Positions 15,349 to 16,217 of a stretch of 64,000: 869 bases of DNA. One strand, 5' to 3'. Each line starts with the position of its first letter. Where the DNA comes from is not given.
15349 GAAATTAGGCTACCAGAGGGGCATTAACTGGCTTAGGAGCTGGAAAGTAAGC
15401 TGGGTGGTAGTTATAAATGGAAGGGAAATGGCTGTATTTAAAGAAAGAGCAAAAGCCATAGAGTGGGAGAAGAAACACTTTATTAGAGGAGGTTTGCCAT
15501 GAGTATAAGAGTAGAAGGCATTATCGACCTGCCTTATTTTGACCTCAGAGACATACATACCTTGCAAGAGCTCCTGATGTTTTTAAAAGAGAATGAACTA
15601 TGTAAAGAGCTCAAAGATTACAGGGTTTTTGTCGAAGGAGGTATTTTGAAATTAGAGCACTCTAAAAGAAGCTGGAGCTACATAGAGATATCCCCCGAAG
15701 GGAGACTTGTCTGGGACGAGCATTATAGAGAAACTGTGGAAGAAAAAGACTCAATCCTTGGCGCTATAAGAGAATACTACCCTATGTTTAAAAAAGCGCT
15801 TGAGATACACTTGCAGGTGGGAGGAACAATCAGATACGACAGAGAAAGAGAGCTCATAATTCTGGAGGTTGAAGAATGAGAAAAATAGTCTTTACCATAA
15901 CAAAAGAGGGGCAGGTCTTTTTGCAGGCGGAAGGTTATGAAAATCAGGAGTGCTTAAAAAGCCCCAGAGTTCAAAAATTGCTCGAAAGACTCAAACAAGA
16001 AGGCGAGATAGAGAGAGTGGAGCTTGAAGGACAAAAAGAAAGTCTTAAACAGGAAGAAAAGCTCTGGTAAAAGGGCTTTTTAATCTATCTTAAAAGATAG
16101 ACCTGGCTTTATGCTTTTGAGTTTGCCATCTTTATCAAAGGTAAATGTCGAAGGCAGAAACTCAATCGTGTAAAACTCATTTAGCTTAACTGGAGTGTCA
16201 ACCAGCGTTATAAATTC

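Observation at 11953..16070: Six-gene operon on the opposite strand to its neighbours: Ycf46-like AAA+ ATPase + Ski2-like DExH helicase + two unknowns + DUF1257(Ycf35)-like + DUF2997-like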

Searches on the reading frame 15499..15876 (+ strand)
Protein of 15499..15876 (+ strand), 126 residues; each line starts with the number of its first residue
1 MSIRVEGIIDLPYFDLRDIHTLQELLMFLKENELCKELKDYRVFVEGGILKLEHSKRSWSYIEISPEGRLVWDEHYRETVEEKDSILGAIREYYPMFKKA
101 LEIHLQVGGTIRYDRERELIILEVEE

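Call 3: search_protein_families(library=pfam, proteins=[window:15499-15876:+], max_evalue=1)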
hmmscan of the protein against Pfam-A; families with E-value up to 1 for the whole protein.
window:15499-15876:+ (126 aa): 0 families

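Call 4: search_protein_families(library=padloc, proteins=[window:15499-15876:+], max_evalue=1)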
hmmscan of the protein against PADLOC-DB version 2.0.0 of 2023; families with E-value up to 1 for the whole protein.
window:15499-15876:+ (126 aa): 0 families

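Call 5: search_protein_families(library=ncbifam, proteins=[window:15499-15876:+], max_evalue=1)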
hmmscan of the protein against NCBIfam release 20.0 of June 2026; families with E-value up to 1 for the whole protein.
window:15499-15876:+ (126 aa): 0 families

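Call 6: search_protein_families(library=phrogs, proteins=[window:15499-15876:+], max_evalue=0.1)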
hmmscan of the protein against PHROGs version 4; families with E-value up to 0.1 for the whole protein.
window:15499-15876:+ (126 aa): 0 families

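Call 10: find_homologous_proteins(query=window:15499-15876:+, max_evalue=0.01)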
Query window:15499-15876:+ (126 aa): 4 proteins with E <= 0.01 among 11 candidates.
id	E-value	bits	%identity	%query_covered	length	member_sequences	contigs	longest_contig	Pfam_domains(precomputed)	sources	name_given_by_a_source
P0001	4.2e-76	271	100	100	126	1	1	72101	-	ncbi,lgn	ncbi:MAG: hypothetical protein ABDH18_05245 [Aquificaceae bacterium]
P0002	3.3e-53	197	67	100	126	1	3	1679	-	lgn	-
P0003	3.5e-29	120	55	100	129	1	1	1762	-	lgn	-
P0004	3.9e-29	119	55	100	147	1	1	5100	-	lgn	-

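Call 11: find_encoding_contigs(protein=P0004, flank=10000)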
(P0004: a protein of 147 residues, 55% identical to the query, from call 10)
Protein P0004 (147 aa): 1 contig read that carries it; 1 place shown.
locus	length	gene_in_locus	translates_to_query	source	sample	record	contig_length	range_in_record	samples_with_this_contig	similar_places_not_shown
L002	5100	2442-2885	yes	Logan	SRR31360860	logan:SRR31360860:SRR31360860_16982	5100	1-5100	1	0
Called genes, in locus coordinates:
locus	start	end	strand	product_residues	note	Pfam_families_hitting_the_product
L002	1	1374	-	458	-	?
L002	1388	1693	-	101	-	-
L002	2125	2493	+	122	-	-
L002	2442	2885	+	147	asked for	-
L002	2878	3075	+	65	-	-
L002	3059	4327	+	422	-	PF00004:AAA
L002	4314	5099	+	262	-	?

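Call 12: find_encoding_contigs(protein=P0003, flank=10000)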
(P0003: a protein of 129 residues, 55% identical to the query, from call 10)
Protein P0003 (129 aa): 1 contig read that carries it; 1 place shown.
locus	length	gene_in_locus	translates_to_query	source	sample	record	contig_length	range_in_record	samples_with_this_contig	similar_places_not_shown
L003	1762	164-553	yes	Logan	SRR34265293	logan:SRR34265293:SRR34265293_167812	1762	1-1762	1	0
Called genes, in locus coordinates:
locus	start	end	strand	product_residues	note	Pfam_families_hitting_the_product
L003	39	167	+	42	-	-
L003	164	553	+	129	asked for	-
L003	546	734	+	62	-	-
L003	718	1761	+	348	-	?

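Call 13: find_encoding_contigs(protein=P0002, flank=10000)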
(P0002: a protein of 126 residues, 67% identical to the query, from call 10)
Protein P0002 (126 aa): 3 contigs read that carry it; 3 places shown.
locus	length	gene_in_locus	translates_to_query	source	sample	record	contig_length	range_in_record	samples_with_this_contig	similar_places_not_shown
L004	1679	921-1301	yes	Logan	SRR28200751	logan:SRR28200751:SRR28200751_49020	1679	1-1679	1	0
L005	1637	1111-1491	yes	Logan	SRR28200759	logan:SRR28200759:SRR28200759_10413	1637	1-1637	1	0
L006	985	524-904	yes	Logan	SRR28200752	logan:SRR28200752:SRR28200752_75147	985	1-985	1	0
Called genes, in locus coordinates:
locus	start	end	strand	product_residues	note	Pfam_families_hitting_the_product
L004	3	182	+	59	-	?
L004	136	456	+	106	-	-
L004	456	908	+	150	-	-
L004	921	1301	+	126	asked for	-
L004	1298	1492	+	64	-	-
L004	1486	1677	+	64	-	?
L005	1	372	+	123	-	?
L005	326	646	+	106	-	-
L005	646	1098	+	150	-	-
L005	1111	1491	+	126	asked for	-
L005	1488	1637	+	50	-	?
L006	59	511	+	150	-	-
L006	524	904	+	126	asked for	-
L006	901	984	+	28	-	?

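Call 32: search_protein_families(library=pfam, alignment_id=A2, max_evalue=10)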
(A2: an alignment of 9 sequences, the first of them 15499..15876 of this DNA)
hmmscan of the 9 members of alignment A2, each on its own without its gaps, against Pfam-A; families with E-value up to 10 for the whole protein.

A. member 1, window:15499-15876:+ (126 aa): 0 families

B. families by the number of members that match (of 9 scanned): 1 family
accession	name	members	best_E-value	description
PF05566.18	Pox_vIL-18BP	1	0.16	Orthopoxvirus interleukin 18 binding protein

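Call 41: search_protein_representatives(alignment_id=A4)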
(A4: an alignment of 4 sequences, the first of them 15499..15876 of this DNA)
Query: 4 sequences, 126 profile positions. Proteins with E-value up to 0.001 (for the whole library): 13; up to 1e-10: 10; up to 1e-30: 5. The best 13 are listed.
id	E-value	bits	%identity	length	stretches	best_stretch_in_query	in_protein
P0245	2.4e-46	173.3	-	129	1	1-126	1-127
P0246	6.5e-43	162.2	-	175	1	1-126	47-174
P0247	2.8e-32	127.8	-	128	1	1-125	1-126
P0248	5.2e-32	126.9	-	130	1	1-124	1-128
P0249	1.3e-31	125.7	-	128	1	1-126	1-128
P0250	2.0e-24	102.4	-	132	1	1-104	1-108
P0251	2.7e-21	92.3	-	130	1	1-125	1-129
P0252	6.9e-20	87.8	-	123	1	1-125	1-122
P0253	1.4e-13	67.4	-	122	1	1-122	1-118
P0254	8.6e-11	58.4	-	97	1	14-103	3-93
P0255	2.5e-10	56.9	-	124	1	1-124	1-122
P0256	9.2e-08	48.6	-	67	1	1-35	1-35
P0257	1.0e-07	48.4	-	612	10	50-82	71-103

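Call 51: predict_structure(alignment_id=A5)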
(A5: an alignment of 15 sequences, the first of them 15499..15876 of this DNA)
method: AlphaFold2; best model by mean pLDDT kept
length: 126 residues; sequences in the alignment: 15
mean_pLDDT: 87.4   pTM: 0.79
mean pLDDT of the five models: 87.4, 85.4, 83.0, 82.9, 81.8
residues with pLDDT >= 90: 56; 70-90: 67; 50-70: 3; < 50: 0
segments of 3 or more residues with pLDDT < 50: none
pLDDT, mean of each block of 10 residues (from residue 1): 80 79 93 91 93 87 90 84 91 89 88 88 81
secondary structure, 60 per line:
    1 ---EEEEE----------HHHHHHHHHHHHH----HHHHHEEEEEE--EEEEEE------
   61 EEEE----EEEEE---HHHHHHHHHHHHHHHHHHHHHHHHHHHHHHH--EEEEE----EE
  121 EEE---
elements in order: E4-8 H19-31 H36-40 E41-46 E49-54 E61-64 E69-73 H77-107 E110-114 E119-123

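Call 53: fold_search(model_id=the predicted structure, library=pdb)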
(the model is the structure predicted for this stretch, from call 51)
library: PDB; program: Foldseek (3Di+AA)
matches with E <= 10: 925; with E <= 0.001: 0
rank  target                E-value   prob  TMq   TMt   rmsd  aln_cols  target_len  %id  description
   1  3c6k_D                8.6e-02  0.57  0.32  0.16   6.2       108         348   18  Crystal structure of human spermine synthase in complex with spermidine and 5-methylthioadenosine (released 2008-02-19)
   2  1t6a                  1.2e-01  0.16  0.26  0.26  24.8       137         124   12  Crystal Structure of Protein of Unknown Function from Bacillus stearothermophilus (released 2004-07-06)
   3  3c6k_B                1.5e-01  0.44  0.33  0.16   6.5       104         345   19  Crystal structure of human spermine synthase in complex with spermidine and 5-methylthioadenosine (released 2008-02-19)
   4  7nvr_l                1.7e-01  0.33  0.32  0.10  15.8       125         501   13  Human Mediator with RNA Polymerase II Pre-initiation complex (released 2021-05-05)
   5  2ehb_D                1.8e-01  0.33  0.29  0.29   5.7        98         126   10  The structure of the C-terminal domain of the protein kinase AtSOS2 bound to the calcium sensor AtSOS3 (released 2007-09-25)
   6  2ns9_A                1.8e-01  0.14  0.26  0.23   9.9       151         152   14  Crystal structure of protein APE2225 from Aeropyrum pernix K1, Pfam COXG (released 2006-11-14)
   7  2ns9_B                1.9e-01  0.12  0.24  0.20   9.8       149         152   12  Crystal structure of protein APE2225 from Aeropyrum pernix K1, Pfam COXG (released 2006-11-14)
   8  8adl_W                2.2e-01  0.51  0.39  0.08   7.1       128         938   13  Cryo-EM structure of the SEA complex (released 2022-11-02)
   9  9eff_B                2.2e-01  0.28  0.24  0.29   9.0       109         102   15  Crystal Structure of a nucleoid-associated protein (UBP) bound to DNA from Sulfolobus islandicus. (released 2025-06-11)
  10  2zpc                  2.2e-01  0.20  0.15  0.11  10.2        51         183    6  Crystal structure of the R43L mutant of LolA in the closed form (released 2008-08-05)
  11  5v8w_A                2.5e-01  0.54  0.34  0.49   6.8        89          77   13  Crystal structure of human Integrator IntS9-IntS11 CTD complex (released 2017-04-12)
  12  7z7n_D                2.6e-01  0.44  0.32  0.25   7.2       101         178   14  Mot1E1434Q:TBP:DNA - substrate recognition state (released 2023-03-29)
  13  9jb5_A                2.6e-01  0.08  0.20  0.20  11.4       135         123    8  Crystal structure of Arabidopsis theliana FRATAXIN HOMOLOG (released 2025-01-01)
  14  5mmu_MODEL_1_A        3.0e-01  0.18  0.32  0.27   8.4       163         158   12  NMR solution structure of the major apple allergen Mal d 1 (released 2017-02-15)
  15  4ki3_G                3.2e-01  0.25  0.20  0.15   5.2        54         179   17  1.70 Angstrom resolution crystal structure of outer-membrane lipoprotein carrier protein (lolA) from Yersinia pestis C (released 2013-05-15)
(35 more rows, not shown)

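Call 72: fold_search(model_id=the predicted structure, library=viral)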
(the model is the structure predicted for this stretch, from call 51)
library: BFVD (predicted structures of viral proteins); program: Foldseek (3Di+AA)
matches with E <= 10: 1142; with E <= 0.001: 0
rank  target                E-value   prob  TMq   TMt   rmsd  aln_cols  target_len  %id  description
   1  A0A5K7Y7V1            1.4e-02  0.87  0.37  0.20   9.8       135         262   13  B263R homolog protein [Abalone asfa-like virus]
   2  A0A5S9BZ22            1.5e-02  0.85  0.33  0.39   6.1       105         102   12  Uncharacterized protein [Tenacibaculum phage PTm1]
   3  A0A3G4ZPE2            2.3e-02  0.99  0.52  0.26   3.5       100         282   14  Uncharacterized protein [Terrestrivirus sp.]
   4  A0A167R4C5            2.4e-02  0.72  0.40  0.39  16.4       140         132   14  Uncharacterized protein [Powai lake megavirus]
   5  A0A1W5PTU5            3.5e-02  0.60  0.24  0.32   7.3        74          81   18  (no name in the UniProt tables at hand)
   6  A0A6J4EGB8            4.5e-02  0.87  0.29  0.33   5.8        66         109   15  (no name in the UniProt tables at hand)
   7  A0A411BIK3            5.5e-02  0.82  0.36  0.46   5.7       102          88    9  (no name in the UniProt tables at hand)
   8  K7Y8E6                5.8e-02  0.63  0.38  0.40  17.6       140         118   12  Uncharacterized protein [Megavirus courdo11]
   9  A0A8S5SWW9            6.2e-02  0.51  0.22  0.25   8.0        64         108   14  Uncharacterized protein [Siphoviridae sp. ctZHD14]
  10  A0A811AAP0            6.2e-02  0.23  0.21  0.12  14.2       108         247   24  (no name in the UniProt tables at hand)
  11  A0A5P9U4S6            6.6e-02  0.92  0.40  0.28   4.3       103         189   11  (no name in the UniProt tables at hand)
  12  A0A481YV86            6.6e-02  0.75  0.38  0.36   5.6       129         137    9  Uncharacterized protein [Marseillevirus LCMAC103]
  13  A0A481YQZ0            6.6e-02  0.12  0.19  0.12  20.0       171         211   10  Uncharacterized protein [Marseillevirus LCMAC101]
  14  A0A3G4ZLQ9            8.0e-02  0.90  0.44  0.17   3.9        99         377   11  TATA box binding protein [Terrestrivirus sp.]
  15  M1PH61                8.0e-02  0.84  0.45  0.30   7.7       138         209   10  TATA-box-binding protein-like protein [Moumouvirus goulette]
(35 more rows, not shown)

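Call 86: search_protein_families(library=pfam, proteins=[L004:456-905:+], max_evalue=0.1)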
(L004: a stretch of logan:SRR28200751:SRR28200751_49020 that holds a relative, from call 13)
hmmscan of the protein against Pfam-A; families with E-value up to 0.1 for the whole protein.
L004:456-905:+ (150 aa): 0 families

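Call 98: find_related_loci(query=A2, collection=metagenome_contigs, flank=10000)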
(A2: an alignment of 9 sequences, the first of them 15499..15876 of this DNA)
Query A2 (126 aa) in metagenome_contigs; peptide patterns used: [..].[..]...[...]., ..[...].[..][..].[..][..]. (x = any residue, [..] = any of these).
147 stretches matched a pattern; 14 encode a relative of the query (tblastn E <= 1e-3); 14 distinct loci.
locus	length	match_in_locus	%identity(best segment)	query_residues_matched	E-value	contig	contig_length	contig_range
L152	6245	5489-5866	48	1-126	2e-39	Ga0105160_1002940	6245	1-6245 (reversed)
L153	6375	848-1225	48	1-126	2e-39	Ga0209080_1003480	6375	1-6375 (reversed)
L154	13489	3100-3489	47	1-126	3e-34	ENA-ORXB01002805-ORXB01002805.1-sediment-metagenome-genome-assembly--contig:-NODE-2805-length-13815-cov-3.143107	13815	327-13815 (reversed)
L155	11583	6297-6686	47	1-126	3e-34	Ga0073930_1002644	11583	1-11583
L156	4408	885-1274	47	1-126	3e-34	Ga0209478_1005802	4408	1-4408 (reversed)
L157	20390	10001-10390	47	1-126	3e-34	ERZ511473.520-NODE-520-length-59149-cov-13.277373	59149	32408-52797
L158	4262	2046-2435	47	1-126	7e-34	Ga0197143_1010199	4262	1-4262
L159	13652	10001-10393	47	1-126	6e-34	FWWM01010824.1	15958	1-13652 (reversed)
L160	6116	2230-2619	47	1-126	7e-34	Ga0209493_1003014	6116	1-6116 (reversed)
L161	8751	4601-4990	48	1-126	2e-33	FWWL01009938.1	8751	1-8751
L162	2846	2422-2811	46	1-126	2e-33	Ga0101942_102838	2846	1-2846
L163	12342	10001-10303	46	1-103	2e-26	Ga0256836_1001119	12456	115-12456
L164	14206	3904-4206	42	1-103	1e-23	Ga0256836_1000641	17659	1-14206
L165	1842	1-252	41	18-103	2e-18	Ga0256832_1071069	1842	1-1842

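Call 115: search_protein_families(library=pfam, proteins=[L157:2263-4590:-, L157:4590-6635:-, L157:6723-7931:-, L157:7931-8365:-, L157:9347-9985:+, L157:14770-15648:+, L157:17418-18668:+, L164:5141-6034:+, L164:8811-10832:+, L164:4609-5100:+], max_evalue=0.001)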
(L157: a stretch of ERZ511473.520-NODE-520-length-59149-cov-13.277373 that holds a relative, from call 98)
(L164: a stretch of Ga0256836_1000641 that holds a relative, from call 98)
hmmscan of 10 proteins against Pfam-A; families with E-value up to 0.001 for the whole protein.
L157:2263-4590:- (775 aa): 2 families
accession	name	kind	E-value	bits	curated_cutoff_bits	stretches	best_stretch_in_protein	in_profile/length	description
PF12696.13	TraG-D_C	-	3.6e-10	40.3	22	1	310-423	2-125/126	TraM recognition site of TraD and TraG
PF01966.28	HD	-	2.3e-08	34.8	22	1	546-642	2-114/116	HD domain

L157:4590-6635:- (681 aa): 3 families
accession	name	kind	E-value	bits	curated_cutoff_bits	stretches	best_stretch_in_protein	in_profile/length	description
PF01131.25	Topoisom_bac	-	1.8e-118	396.6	35.1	1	154-568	4-405/411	DNA topoisomerase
PF01751.28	Toprim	-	2.8e-13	50.3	23.1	1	6-119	1-81/96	Toprim domain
PF13342.12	Toprim_Crpt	-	1.7e-12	47.6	32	1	624-675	1-53/60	C-terminal repeat of topoisomerase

L157:6723-7931:- (402 aa): 9 families
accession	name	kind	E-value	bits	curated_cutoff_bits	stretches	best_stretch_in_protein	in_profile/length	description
PF13649.12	Methyltransf_25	-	1.7e-12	48.3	27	1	37-126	2-97/97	Methyltransferase domain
PF08242.18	Methyltransf_12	-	1.7e-12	48.3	30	1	37-128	1-98/98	Methyltransferase domain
PF08241.18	Methyltransf_11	-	4.1e-11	43.8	21.2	1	37-130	1-95/95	Methyltransferase domain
PF13489.12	Methyltransf_23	-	9.8e-11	42.1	27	1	19-183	9-162/164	Methyltransferase domain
PF00583.31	Acetyltransf_1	-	1.7e-08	35.2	20.7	1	276-379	15-116/116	Acetyltransferase (GNAT) family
PF13508.13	Acetyltransf_7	-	7.6e-08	33.1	27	1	297-381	3-84/84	Acetyltransferase (GNAT) domain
PF13847.12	Methyltransf_31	-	3.6e-05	23.9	27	1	37-130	8-109/145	Methyltransferase domain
PF00891.24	Methyltransf_2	-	0.00032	20.5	22.3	1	36-89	66-123/210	O-methyltransferase domain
PF04768.19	NAT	-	0.00088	19.5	27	0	273-372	45-128/168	NAT, N-acetyltransferase, of N-acetylglutamate synthase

L157:7931-8365:- (144 aa): 3 families
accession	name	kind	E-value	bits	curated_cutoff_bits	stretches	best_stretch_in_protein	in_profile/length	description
PF01464.25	SLT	-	6.5e-22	77.7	21.3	1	20-122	1-101/117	Transglycosylase SLT domain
PF18896.5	SLT_3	-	0.00016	22.5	27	1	35-73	16-56/89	Lysozyme like domain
PF13406.11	SLT_2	-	0.00083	19.1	24.3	0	11-47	66-102/292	Transglycosylase SLT domain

L157:9347-9985:+ (213 aa): 0 families

L157:14770-15648:+ (293 aa): 1 family
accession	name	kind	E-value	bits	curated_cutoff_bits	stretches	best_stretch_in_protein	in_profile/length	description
PF00589.27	Phage_integrase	-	1.1e-17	64.8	27.1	1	100-281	5-168/172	Phage integrase family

L157:17418-18668:+ (417 aa): 4 families
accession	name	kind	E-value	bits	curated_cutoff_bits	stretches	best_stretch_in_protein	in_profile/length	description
PF07728.20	AAA_5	-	1.6e-09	38.3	22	1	168-319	1-139/139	AAA domain (dynein-related subfamily)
PF20720.3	nSTAND3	-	6.1e-06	26.5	27.2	1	160-201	11-52/155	Novel STAND NTPase 3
PF00004.35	AAA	-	9.1e-06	26.6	21.2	1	169-301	1-110/131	ATPase family associated with various cellular activities (AAA)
PF25199.1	nSTAND_NTPase5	-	0.00064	20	34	0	169-203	44-79/145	Novel STAND NTPase 5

L164:5141-6034:+ (298 aa): 2 families
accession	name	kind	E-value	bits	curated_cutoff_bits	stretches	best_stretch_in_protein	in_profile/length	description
PF21522.3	MreB-like_C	-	1.6e-13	51.7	27.8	1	148-268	1-119/123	Archaeal actin homologue MreB-like, C-terminal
PF17989.7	ALP_N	-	9.6e-08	32.8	26.3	1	5-117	1-122/148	Actin like proteins N terminal domain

L164:8811-10832:+ (674 aa): 0 families

L164:4609-5100:+ (164 aa): 0 families

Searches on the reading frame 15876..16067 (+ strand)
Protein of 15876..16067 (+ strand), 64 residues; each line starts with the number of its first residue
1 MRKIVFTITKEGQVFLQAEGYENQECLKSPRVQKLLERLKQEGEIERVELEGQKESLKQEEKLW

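Call 3: search_protein_families(library=pfam, proteins=[window:15876-16067:+], max_evalue=1)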
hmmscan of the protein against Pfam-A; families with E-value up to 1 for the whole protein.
window:15876-16067:+ (64 aa): 3 families
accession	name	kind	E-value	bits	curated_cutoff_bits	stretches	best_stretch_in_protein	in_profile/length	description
PF11211.13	DUF2997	-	0.032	14.6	24.1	1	4-28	1-25/47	Protein of unknown function (DUF2997)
PF12802.13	MarR_2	-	0.18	12.5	27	1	28-53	33-58/61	MarR family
PF18231.7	SerK_C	-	0.56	11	25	1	32-62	10-39/105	L-serine kinase SerK, C-terminal domain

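Call 4: search_protein_families(library=padloc, proteins=[window:15876-16067:+], max_evalue=1)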
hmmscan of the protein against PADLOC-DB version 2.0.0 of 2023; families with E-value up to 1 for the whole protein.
window:15876-16067:+ (64 aa): 1 family
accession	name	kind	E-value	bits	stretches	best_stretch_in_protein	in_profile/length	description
PDLC02226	AbiEi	-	0.0084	14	1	28-48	30-50/202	AbiEi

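Call 5: search_protein_families(library=ncbifam, proteins=[window:15876-16067:+], max_evalue=1)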
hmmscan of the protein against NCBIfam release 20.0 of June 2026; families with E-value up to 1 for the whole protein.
window:15876-16067:+ (64 aa): 1 family
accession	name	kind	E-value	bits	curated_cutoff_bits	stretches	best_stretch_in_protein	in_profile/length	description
NF041906.1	V4R_TF_MobR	exception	0.078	11.4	999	1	28-49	338-359/544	phenol degradation transcriptional regulator MobR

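Call 6: search_protein_families(library=phrogs, proteins=[window:15876-16067:+], max_evalue=0.1)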
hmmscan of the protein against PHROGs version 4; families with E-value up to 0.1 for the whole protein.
window:15876-16067:+ (64 aa): 1 family
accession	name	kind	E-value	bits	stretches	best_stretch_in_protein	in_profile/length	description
phrog_7310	-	unknown function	0.028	15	1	14-49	31-66/118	-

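Call 31: search_protein_families(library=pfam, alignment_id=A3, max_evalue=1)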
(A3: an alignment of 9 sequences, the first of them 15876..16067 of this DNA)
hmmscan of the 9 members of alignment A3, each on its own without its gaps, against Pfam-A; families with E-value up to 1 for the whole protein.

A. member 1, window:15876-16067:+ (64 aa): 3 families
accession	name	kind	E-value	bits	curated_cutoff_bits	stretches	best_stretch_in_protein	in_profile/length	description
PF11211.13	DUF2997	-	0.032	14.6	24.1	1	4-28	1-25/47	Protein of unknown function (DUF2997)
PF12802.13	MarR_2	-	0.18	12.5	27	1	28-53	33-58/61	MarR family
PF18231.7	SerK_C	-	0.56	11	25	1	32-62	10-39/105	L-serine kinase SerK, C-terminal domain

B. families by the number of members that match (of 9 scanned): 8 families
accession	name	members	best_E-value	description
PF11211.13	DUF2997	7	7e-05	Protein of unknown function (DUF2997)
PF24091.1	DUF7376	1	0.029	Family of unknown function (DUF7376)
PF19581.5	Glyoxalase_7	1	0.067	Glyoxalase superfamily protein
PF00462.30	Glutaredoxin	1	0.07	Glutaredoxin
PF18720.7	EGF_Tenascin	1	0.097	Tenascin EGF domain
PF15916.11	DUF4743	1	0.12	Domain of unknown function (DUF4743)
PF12802.13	MarR_2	1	0.18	MarR family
PF18231.7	SerK_C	1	0.56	L-serine kinase SerK, C-terminal domain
